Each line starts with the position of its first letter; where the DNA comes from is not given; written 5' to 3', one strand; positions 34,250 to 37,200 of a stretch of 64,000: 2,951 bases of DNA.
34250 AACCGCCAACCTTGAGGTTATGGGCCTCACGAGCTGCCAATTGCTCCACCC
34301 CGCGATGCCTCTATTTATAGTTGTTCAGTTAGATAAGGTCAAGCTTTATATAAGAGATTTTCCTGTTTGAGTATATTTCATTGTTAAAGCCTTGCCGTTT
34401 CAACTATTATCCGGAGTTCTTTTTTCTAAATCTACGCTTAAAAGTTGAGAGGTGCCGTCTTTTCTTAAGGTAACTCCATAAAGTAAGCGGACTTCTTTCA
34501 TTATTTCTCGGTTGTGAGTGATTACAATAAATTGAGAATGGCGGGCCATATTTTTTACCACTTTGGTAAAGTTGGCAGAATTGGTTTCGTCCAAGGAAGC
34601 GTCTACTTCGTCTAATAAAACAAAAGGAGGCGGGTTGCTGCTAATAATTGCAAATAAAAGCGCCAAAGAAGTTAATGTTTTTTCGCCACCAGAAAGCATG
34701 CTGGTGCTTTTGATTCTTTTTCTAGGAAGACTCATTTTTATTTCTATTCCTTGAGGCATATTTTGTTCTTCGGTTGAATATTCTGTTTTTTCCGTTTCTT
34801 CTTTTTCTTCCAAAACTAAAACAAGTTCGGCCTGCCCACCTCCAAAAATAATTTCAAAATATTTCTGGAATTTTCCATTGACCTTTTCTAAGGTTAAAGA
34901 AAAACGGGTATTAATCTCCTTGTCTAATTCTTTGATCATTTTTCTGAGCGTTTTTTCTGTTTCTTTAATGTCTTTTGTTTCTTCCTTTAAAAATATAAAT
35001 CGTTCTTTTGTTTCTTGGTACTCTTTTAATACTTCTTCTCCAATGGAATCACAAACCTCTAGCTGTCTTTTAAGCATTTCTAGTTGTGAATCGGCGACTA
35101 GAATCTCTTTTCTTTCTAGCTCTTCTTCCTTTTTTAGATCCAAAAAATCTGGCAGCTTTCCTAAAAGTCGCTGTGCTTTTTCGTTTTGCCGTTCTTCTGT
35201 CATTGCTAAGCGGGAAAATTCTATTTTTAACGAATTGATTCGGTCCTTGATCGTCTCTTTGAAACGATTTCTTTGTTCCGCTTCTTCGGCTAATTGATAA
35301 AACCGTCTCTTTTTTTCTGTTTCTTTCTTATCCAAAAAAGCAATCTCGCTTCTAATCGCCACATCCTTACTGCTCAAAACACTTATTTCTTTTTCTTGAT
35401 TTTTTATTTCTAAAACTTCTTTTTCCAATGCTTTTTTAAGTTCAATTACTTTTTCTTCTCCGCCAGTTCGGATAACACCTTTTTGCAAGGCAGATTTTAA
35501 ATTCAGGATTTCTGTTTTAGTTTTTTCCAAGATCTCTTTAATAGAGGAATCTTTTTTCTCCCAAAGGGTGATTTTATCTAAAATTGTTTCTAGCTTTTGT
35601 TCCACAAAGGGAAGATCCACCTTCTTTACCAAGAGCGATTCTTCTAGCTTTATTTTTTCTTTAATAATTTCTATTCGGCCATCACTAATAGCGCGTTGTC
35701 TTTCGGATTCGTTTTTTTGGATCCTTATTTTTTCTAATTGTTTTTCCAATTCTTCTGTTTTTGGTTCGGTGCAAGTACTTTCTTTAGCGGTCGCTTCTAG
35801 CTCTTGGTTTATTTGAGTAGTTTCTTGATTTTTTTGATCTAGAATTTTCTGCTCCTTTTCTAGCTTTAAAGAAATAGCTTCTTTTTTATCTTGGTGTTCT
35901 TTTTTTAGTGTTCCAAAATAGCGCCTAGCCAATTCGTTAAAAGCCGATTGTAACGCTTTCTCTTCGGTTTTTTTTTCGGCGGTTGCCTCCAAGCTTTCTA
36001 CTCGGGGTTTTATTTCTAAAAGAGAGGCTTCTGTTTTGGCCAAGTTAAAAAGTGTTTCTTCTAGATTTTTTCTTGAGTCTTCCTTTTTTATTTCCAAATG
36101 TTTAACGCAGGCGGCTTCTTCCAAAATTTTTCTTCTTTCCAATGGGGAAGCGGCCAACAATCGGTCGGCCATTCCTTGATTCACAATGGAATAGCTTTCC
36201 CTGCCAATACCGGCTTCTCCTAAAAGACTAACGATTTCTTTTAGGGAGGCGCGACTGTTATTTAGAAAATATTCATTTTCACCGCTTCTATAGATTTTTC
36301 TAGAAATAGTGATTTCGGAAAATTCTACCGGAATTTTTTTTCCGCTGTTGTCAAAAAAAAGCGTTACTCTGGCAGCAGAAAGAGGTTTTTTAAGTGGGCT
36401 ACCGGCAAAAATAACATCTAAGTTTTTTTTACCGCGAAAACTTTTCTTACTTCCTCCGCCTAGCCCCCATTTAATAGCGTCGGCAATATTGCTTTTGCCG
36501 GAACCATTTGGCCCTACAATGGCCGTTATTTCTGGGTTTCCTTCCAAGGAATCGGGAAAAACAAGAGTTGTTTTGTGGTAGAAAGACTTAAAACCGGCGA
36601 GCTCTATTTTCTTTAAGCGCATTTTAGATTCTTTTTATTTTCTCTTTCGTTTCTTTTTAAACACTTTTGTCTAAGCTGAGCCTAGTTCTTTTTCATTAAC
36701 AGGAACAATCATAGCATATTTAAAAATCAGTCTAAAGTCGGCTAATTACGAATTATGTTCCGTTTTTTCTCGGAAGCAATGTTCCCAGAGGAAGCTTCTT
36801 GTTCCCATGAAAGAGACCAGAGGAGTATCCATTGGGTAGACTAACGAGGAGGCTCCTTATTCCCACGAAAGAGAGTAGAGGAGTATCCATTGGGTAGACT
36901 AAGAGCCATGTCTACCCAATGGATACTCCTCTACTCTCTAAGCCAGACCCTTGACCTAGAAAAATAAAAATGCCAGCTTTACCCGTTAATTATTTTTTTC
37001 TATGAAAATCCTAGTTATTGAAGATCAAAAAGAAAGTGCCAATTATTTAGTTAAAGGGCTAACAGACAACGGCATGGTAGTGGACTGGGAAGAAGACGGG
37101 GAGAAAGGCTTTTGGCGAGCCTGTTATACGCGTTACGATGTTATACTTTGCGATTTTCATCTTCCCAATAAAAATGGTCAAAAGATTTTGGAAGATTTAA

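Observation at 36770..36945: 29-bp perfect inverted repeat plus ~57-bp direct repeats in the smc / two-component-system divergent intergenic region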

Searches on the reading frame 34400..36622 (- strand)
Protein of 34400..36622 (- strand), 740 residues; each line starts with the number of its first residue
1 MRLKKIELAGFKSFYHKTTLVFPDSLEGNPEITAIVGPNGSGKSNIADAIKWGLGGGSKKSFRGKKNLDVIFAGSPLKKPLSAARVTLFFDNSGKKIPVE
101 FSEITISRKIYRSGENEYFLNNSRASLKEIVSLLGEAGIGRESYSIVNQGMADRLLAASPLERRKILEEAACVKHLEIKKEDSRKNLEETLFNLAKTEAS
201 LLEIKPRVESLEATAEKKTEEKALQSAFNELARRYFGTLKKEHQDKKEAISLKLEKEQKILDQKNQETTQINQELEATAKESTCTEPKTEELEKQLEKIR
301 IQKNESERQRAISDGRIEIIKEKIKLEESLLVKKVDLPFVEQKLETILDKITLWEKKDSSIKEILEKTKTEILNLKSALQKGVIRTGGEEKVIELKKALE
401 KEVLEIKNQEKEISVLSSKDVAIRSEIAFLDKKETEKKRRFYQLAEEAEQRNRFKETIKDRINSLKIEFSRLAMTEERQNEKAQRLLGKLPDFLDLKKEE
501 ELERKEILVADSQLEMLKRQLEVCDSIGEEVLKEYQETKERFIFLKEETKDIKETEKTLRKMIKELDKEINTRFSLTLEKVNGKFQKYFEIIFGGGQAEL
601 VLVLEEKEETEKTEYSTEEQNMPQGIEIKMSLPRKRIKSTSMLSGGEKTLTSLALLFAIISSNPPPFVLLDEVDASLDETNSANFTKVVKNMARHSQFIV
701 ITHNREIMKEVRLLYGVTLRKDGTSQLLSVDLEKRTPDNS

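Call 13: search_protein_families(library=pfam, proteins=[window:34400-36622:-])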
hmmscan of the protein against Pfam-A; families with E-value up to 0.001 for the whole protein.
window:34400-36622:- (740 aa): 6 families
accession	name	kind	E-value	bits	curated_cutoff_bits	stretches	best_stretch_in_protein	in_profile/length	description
PF02463.25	SMC_N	-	4.3e-55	187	40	1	3-725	2-219/220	RecF/RecN/SMC N terminal domain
PF13304.12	AAA_21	-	4e-14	53.8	27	2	32-101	1-76/304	AAA domain, putative AbiEii toxin, Type IV TA system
PF13476.12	AAA_23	-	1.9e-13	52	27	1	5-276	1-201/201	AAA domain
PF13175.12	AAA_15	-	2.5e-07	31.1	32.1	1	1-408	1-258/374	AAA ATPase domain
PF00005.33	ABC_tran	-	1.4e-05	26.1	25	0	31-50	12-31/137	ABC transporter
PF13555.12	AAA_29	-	0.00027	21.1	27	1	28-55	23-47/61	P-loop containing region of AAA domain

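Call 22: find_related_loci(query=window:34400-36622:-, collection=genome_contigs, flank=4000)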
Query window:34400-36622:- (740 aa) in genome_contigs; peptide patterns used: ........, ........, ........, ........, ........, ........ (x = any residue, [..] = any of these).
598 stretches matched a pattern (row limit reached: there are more); 81 encode a relative of the query (tblastn E <= 1e-3); the best 80 are kept; 80 distinct loci.
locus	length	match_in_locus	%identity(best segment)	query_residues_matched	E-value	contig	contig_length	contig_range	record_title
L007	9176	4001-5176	32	2-377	5e-60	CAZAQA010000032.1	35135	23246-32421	MAG TPA_asm: uncultured Anaerolineae bacterium isolate binchicken_co64_79 genome assembly, contig: NODE_730_length_35135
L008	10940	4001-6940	34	1-735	2e-55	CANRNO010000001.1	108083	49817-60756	MAG: uncultured Bacilli bacterium isolate Lapin-020__bin61 genome assembly, contig: Lapin-020__NODE_113_length_108083_co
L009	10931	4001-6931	47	1-732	5e-55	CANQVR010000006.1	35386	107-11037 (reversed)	MAG: uncultured Bacilli bacterium isolate Lapin-032__bin75 genome assembly, contig: Lapin-032__NODE_1962_length_35386_co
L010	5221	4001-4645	46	1-220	3e-55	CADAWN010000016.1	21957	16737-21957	MAG: uncultured Erysipelotrichaceae bacterium isolate RUG13689 genome assembly, contig: RUG13689_asm_16, whole genome sh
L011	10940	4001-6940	49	1-735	1e-54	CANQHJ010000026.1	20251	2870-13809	MAG: uncultured Bacilli bacterium isolate Lapin-030__bin52 genome assembly, contig: Lapin-030__NODE_3709_length_20251_co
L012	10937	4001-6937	45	1-735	3e-54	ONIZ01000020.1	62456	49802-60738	uncultured Firmicutes bacterium isolate RUG343 genome assembly, contig: scaffold_1773, whole genome shotgun sequence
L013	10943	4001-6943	49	1-736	1e-54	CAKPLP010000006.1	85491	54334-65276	MAG: uncultured Bacilli bacterium isolate REFINED_METABAT215_TOP10_CONTIGS_1500_ASSEMBLY_K77_MERGED__Hadza_MoBio_hadza-E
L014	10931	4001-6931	47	1-732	1e-54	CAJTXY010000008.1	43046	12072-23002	MAG TPA_asm: uncultured Bacilli bacterium isolate MGBC119817 genome assembly, contig: MGBC119817.8, whole genome shotgun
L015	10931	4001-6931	45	1-733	1e-53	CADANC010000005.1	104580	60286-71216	MAG: uncultured Erysipelotrichaceae bacterium isolate RUG13444 genome assembly, contig: RUG13444_asm_5, whole genome sho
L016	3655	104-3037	48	1-733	4e-54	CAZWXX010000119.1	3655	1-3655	MAG TPA_asm: uncultured Muribaculaceae bacterium isolate SRP287540_co1_66 genome assembly, contig: NODE_27497_length_365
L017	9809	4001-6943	46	1-736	6e-54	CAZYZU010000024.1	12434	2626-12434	MAG TPA_asm: uncultured Muribaculaceae bacterium isolate SRP192927_co8_46 genome assembly, contig: NODE_4689_length_1243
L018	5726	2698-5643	37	1-736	2e-53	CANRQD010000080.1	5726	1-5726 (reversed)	MAG: uncultured Bacilli bacterium isolate Lapin-017__bin10 genome assembly, contig: Lapin-017__NODE_12224_length_5726_co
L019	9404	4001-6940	45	1-735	3e-53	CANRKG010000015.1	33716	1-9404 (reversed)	MAG: uncultured Bacilli bacterium isolate Lapin-020__bin59 genome assembly, contig: Lapin-020__NODE_1529_length_33716_co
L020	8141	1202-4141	45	1-736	6e-53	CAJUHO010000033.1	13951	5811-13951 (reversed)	MAG TPA_asm: uncultured Bacilli bacterium isolate MGBC137871 genome assembly, contig: MGBC137871.33, whole genome shotgu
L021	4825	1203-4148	46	1-736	5e-53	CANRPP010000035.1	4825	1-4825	MAG: uncultured Bacilli bacterium isolate Lapin-018__bin36 genome assembly, contig: Lapin-018__NODE_20415_length_4825_co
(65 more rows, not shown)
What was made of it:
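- Tried and rejected: The genome_contigs scan with the SMC protein (call 22) picked low-complexity coiled-coil peptides.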

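Call 23: find_homologous_proteins(query=window:34400-36622:-, max_evalue=1e-30)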
Query window:34400-36622:- (740 aa): 7815 proteins with E <= 1e-30 among 8000 candidates; the best 120 are listed.
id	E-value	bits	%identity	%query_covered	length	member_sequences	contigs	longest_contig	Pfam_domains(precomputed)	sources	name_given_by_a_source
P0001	6.4e-171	589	45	99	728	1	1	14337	PF13175.13,PF13476.13,PF02463.26,PF13304.13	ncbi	-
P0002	7.5e-171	588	45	99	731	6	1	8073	PF13175.13,PF13476.13,PF02463.26,PF13304.13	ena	-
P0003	7.9e-170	585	44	99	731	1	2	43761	PF13175.13,PF13476.13,PF02463.26,PF13304.13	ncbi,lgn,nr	ncbi:MAG: AAA family ATPase [Patescibacteria group bacterium]|nr:AAA family ATPase [Patescibacteria 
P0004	1.1e-169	584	44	99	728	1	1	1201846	PF13476.13,PF02463.26,PF13304.13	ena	-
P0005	4.4e-168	579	45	99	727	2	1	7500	PF13476.13,PF02463.26,PF13304.13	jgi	jgi:chromosome segregation protein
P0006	1.2e-167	578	45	99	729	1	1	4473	PF13175.13,PF13476.13,PF02463.26,PF13304.13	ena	-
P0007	5.7e-167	575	44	99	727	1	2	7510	PF13476.13,PF02463.26,PF13304.13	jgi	jgi:chromosome segregation protein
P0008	9.5e-164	565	43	99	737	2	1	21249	PF00005.34,PF13175.13,PF13476.13,PF02463.26,PF13304.13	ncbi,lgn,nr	ncbi:AAA family ATPase [Patescibacteria group bacterium]|nr:AAA family ATPase [Patescibacteria group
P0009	2.6e-163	563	43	99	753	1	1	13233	PF13476.13,PF02463.26,PF13304.13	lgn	-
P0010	9.3e-156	538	40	99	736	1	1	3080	PF02463.26,PF13304.13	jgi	jgi:chromosome segregation protein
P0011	3.4e-146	507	42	99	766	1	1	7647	PF13175.13,PF13476.13,PF02463.26,PF13304.13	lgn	-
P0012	4.0e-142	493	40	99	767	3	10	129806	PF00005.34,PF13175.13,PF13476.13,PF02463.26,PF13304.13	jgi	jgi:chromosome segregation ATPase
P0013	2.8e-141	491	41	99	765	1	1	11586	PF13476.13,PF02463.26,PF13304.13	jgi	jgi:chromosome segregation protein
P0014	1.8e-139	485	40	99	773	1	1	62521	PF13476.13,PF02463.26,PF13304.13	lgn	-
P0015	3.4e-138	480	39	99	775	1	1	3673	PF13175.13,PF13476.13,PF02463.26,PF13304.13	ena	-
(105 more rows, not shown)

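Call 29: find_encoding_contigs(protein=P0004, flank=10000, max_places=2)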
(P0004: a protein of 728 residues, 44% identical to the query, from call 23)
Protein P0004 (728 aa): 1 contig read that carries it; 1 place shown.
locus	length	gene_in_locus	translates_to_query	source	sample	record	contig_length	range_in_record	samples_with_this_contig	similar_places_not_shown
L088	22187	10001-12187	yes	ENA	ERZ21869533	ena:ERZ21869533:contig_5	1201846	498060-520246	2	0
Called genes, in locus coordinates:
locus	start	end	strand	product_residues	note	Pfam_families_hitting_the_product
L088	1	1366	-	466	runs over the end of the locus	PF03033:Glyco_transf_28, PF04101:Glyco_tran_28_C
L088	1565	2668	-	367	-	PF01098:FTSW_RODA_SPOVE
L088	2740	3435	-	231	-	PF01746:tRNA_m1G_MT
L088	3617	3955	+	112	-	PF13083:KH_KhpA-B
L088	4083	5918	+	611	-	PF00664:ABC_membrane, PF02463:SMC_N (weak), PF00005:ABC_tran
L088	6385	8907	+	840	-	PF01820:Dala_Dala_lig_N, PF13535:ATP-grasp_4 (faint), PF07478:Dala_Dala_lig_C, PF01820:Dala_Dala_lig_N, PF07478:Dala_Dala_lig_C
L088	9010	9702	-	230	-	PF00072:Response_reg, PF00486:Trans_reg_C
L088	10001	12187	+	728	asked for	PF02463:SMC_N, PF13476:AAA_23 (faint), PF13304:AAA_21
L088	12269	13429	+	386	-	PF01699:Na_Ca_ex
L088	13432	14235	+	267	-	PF14243:R2K_3 (weak)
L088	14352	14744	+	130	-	-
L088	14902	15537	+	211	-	-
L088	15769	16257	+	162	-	PF00293:NUDIX, PF22327:Nudt16-like (weak)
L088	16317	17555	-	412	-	PF00579:tRNA-synt_1b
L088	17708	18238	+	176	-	-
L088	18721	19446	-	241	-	-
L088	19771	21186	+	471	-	PF08529:NusA_N, PF00575:S1 (weak), PF13184:KH_NusA_1st, PF26594:KH_NusA_2nd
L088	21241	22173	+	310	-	PF01368:DHH, PF02833:DHHA2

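Call 30: find_encoding_contigs(protein=P0003, flank=10000, max_places=2)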
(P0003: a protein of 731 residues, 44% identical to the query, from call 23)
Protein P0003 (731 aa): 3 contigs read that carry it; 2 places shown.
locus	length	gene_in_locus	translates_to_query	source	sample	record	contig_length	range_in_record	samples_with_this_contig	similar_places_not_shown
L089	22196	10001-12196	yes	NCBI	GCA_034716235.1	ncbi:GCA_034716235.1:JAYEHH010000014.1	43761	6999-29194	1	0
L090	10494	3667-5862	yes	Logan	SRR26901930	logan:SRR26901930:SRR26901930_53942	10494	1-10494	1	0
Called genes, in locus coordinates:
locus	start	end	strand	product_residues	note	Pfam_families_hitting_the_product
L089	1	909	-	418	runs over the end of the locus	PF00587:tRNA-synt_2b, PF03129:HGTP_anticodon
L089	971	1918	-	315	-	PF01565:FAD_binding_4, PF02873:MurB_C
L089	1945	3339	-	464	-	PF01225:Mur_ligase, PF08245:Mur_ligase_M, PF02875:Mur_ligase_C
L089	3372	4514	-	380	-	PF03033:Glyco_transf_28, PF04101:Glyco_tran_28_C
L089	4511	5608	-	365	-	PF01098:FTSW_RODA_SPOVE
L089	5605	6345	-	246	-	PF01746:tRNA_m1G_MT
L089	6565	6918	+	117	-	PF13083:KH_KhpA-B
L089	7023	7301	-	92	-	-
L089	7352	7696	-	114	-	PF18924:DUF5674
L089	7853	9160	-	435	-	PF00512:HisKA, PF02518:HATPase_c, PF13589:HATPase_c_3 (weak)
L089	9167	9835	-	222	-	PF00072:Response_reg, PF00486:Trans_reg_C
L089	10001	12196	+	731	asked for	PF02463:SMC_N, PF13175:AAA_15, PF13476:AAA_23, PF13304:AAA_21 (weak), PF02463:SMC_N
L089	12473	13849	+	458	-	PF08529:NusA_N, PF00575:S1, PF13184:KH_NusA_1st, PF26594:KH_NusA_2nd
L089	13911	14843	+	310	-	PF01368:DHH, PF02833:DHHA2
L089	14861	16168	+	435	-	PF05697:Trigger_N, PF00254:FKBP_C, PF05698:Trigger_C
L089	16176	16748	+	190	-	PF00574:CLP_protease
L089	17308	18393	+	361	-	PF01820:Dala_Dala_lig_N, PF01071:GARS_A (weak), PF02222:ATP-grasp, PF02655:ATP-grasp_3 (weak), PF02786:CPSase_L_D2, PF07478:Dala_Dala_lig_C, PF13535:ATP-grasp_4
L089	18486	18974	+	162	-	PF14584:DUF4446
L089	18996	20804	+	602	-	PF04760:IF2_N, PF00025:Arf (faint), PF00009:GTP_EFTU, PF00071:Ras (faint), PF01926:MMR_HSR1, PF02421:FeoB_N (faint), PF22042:EF-G_D2, PF11987:IF-2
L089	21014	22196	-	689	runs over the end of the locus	PF22745:Nlig-Ia, PF01653:DNA_ligase_aden, PF03120:OB_DNA_ligase, PF14520:HHH_5 (faint), PF12826:HHH_2 (faint), PF00533:BRCT, PF12738:PTCB-BRCT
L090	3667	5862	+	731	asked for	PF02463:SMC_N, PF13175:AAA_15, PF13476:AAA_23, PF13304:AAA_21 (weak), PF02463:SMC_N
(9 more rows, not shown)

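Call 66: search_protein_families(library=ncbifam, proteins=[window:34400-36622:-], max_evalue=0.001)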
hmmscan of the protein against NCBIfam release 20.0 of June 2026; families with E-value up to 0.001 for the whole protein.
window:34400-36622:- (740 aa): 43 families (the best 25 are shown)
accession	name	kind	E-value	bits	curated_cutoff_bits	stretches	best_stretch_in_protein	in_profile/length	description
TIGR02168.1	SMC_prok_B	equivalog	7.5e-163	543.9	567.35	2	2-480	1-476/1181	chromosome segregation protein SMC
TIGR02169.1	SMC_prok_A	equivalog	2.2e-87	293.9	729.4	2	3-380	2-375/1165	chromosome segregation protein SMC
NF045487.1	ASRP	equivalog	1.3e-11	43.8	300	1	29-703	13-590/593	archaea-specific SMC-related protein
NF041034.1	Rad50_Sulf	equivalog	2.5e-10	38.9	1000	2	1-124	1-100/872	DNA double-strand break repair ATPase Rad50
TIGR02857.1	CydD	equivalog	7.8e-10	38.3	435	1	638-711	454-523/529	thiol reductant ABC exporter subunit CydD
NF010068.0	PRK13548.1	equivalog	1.4e-09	37.4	261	1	636-702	131-200/261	heme ABC transporter ATP-binding protein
TIGR02211.1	LolD_lipo_ex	equivalog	3.6e-09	36.5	307.75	1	618-712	117-209/221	lipoprotein-releasing ABC transporter ATP-binding protein LolD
TIGR01978.1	sufC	equivalog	1e-08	34.9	212.8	1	606-712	110-211/243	Fe-S cluster assembly ATPase SufC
NF007601.2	PRK10247.1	equivalog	2e-08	34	292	1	629-709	117-196/204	iron efflux ABC transporter ATP-binding subunit FetA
NF002572.0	PRK02224.1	equivalog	3.2e-08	32.3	1087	1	1-169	1-157/888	DNA double-strand break repair ATPase Rad50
TIGR02324.1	CP_lyasePhnL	equivalog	1.2e-07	31.5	256.3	1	640-712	147-216/224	phosphonate C-P lyase system protein PhnL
TIGR00972.1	3a0107s01c2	equivalog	1.3e-07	31.3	343.2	0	635-711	137-209/248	phosphate ABC transporter ATP-binding protein PstB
NF008639.0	PRK11629.1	equivalog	1.3e-07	31.3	360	0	632-711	136-213/234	lipoprotein-releasing ABC transporter ATP-binding protein LolD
TIGR00611.2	recf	equivalog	1.3e-07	31.2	172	2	557-699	177-336/339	DNA replication/repair protein RecF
NF040873.1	AztA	equivalog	4.1e-07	29.7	220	0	31-50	19-38/191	zinc ABC transporter ATP-binding protein AztA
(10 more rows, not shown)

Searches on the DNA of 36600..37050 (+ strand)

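Call 12: search_rna_families(source=window, start=36600, end=37050, threshold=evalue, max_evalue=10)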
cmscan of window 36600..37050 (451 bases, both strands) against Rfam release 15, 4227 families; matches with E-value up to 10: 9.
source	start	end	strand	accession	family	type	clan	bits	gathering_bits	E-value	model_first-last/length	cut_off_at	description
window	36869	36940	+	RF03469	mir-1179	Gene; miRNA;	-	37.5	80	3.2e-06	1-82/82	no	mir-1179 microRNA precursor family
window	36865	36943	-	RF04164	MIR1507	Gene; miRNA;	-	36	73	8.2e-07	1-107/107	no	MIR1507 microRNA precursor family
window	36870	36939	+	RF03792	MIR6462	Gene; miRNA;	-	32.5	96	0.00055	1-119/119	no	MIR6462 microRNA precursor family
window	36686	36825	+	RF03005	lysM-TM7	Cis-reg;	-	24.7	61.5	0.022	1-138/138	no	lysM-TM7 RNA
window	36877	36932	-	RF00848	mir-61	Gene; miRNA;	-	22.8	77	0.057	1-85/85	no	mir-61 microRNA precursor family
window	36872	37024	-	RF00007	U12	Gene; snRNA; splicing;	CL00006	18.6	53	0.17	1-151/151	no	U12 minor spliceosomal RNA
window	36881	36930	+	RF03824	MIR5285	Gene; miRNA;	-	14.2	88.5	5.5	1-63/63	no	MIR5285 microRNA precursor family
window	36614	36684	+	RF02104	DLEU1_2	Gene; lncRNA;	-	14.2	100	8.8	273-344/344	no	Deleted in lymphocytic leukemia 1 conserved region 2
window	36853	36972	-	RF04180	BTnc231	Gene; sRNA;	-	12.2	80.4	7.2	1-154/154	no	Bacteroides sRNA BTnc231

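Call 41: search_rna_families(source=window, start=36623, end=36870, threshold=evalue, max_evalue=1, show_alignments=1)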
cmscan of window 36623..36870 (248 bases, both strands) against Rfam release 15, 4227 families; matches with E-value up to 1: 1.
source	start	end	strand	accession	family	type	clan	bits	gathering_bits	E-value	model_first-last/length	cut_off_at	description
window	36686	36825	+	RF03005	lysM-TM7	Cis-reg;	-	24.7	61.5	0.012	1-138/138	no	lysM-TM7 RNA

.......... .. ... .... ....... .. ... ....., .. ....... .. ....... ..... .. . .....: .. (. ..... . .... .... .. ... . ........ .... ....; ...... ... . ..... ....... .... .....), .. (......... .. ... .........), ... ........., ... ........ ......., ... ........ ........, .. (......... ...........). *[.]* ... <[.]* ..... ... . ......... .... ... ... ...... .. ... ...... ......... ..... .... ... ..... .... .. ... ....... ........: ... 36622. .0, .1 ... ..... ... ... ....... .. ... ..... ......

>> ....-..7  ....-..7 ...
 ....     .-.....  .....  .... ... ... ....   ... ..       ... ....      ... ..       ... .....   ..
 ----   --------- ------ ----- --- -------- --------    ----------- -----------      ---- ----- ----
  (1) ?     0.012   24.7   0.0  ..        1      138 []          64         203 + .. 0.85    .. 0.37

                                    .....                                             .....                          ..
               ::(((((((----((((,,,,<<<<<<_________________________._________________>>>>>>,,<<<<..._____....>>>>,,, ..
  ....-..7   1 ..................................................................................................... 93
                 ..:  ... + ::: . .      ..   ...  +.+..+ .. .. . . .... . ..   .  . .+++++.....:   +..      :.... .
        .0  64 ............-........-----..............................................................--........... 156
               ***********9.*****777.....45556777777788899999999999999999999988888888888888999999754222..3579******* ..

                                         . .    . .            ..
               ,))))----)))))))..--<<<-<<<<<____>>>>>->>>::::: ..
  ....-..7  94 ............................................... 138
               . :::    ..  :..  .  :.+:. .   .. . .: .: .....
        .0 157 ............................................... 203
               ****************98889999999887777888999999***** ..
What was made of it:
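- Tried and rejected: The lysM-TM7 Rfam hit was rejected: 24.7 bits against a threshold of 61.5, with broken pairs (call 41).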

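Call 70: search_dna_similar(query=window:36760-36950:+, collection=phages, mode=distant, max_evalue=0.01, max_rows=10)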
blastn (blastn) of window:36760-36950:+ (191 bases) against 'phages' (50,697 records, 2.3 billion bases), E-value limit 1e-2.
No match.

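Call 71: search_dna_similar(query=window:36760-36950:+, collection=plasmids, mode=distant, max_evalue=0.01, max_rows=10)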
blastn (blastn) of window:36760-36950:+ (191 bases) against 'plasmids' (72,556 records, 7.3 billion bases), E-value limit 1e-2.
No match.

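Call 76: build_rna_model(alignment_id=A6, structure=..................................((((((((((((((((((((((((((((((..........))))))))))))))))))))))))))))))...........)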
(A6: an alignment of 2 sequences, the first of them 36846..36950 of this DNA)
Model R1 built from alignment A6 (2 sequences, 115 columns); structure: as given.
model positions 115; base pairs 30; branch points 0; effective number of sequences 1.25; information 0.589 bits per position. Calibrated on 0.2 Mb of random sequence (short: E-values are rough).
structure used (alignment columns):
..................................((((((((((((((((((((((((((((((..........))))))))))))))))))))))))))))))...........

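Call 77: search_with_rna_model(model_id=R1, sources=[window, L088, L089, L090, L095, L091, L112, L113], max_evalue=10)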
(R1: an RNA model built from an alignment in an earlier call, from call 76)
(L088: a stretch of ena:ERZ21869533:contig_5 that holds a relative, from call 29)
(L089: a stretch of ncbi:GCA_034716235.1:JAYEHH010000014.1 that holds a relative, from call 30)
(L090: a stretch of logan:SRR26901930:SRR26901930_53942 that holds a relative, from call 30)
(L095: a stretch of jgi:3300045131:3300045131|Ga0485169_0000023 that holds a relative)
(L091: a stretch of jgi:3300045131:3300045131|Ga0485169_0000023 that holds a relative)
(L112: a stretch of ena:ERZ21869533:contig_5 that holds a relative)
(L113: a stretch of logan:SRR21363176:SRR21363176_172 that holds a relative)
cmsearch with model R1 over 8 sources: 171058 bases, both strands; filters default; matches with E-value up to 10: 4.
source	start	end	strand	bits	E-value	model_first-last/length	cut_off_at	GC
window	22391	22505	+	128.9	6.4e-29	1-115/115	no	0.5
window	36846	36950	+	115.4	1.3e-25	1-115/115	no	0.5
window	36870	36939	-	65.1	2.6e-13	35-104/115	no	0.46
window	22425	22494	-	58.1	1.3e-11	35-104/115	no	0.53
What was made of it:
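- On REP/REPIN-RAYT: The covariance model finds only the two hairpin loci in 171 kb of held sequence (call 77).
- Tried and rejected: A covariance model of head plus hairpin found no further copies in 171 kb (calls 76, 77).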
